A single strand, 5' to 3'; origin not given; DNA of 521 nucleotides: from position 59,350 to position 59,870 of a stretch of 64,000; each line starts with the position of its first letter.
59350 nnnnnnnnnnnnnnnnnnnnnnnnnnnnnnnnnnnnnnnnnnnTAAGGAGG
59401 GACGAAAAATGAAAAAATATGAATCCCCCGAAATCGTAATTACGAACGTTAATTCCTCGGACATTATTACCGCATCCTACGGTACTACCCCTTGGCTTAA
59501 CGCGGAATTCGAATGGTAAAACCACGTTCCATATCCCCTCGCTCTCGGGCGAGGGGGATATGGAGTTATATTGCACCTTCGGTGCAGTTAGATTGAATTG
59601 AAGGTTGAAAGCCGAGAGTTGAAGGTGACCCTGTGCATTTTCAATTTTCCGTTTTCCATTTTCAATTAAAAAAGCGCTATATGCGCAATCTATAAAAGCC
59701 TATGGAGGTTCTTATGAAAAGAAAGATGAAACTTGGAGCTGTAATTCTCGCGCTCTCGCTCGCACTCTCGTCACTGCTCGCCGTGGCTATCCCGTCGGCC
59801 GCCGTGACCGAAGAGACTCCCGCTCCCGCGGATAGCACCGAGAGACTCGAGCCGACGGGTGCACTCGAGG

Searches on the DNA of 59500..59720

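Call 91: search_rna_families(source=window, start=59500, end=59720, threshold=evalue, max_evalue=0.01)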
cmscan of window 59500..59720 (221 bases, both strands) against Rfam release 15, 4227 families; matches with E-value up to 0.01: 0.
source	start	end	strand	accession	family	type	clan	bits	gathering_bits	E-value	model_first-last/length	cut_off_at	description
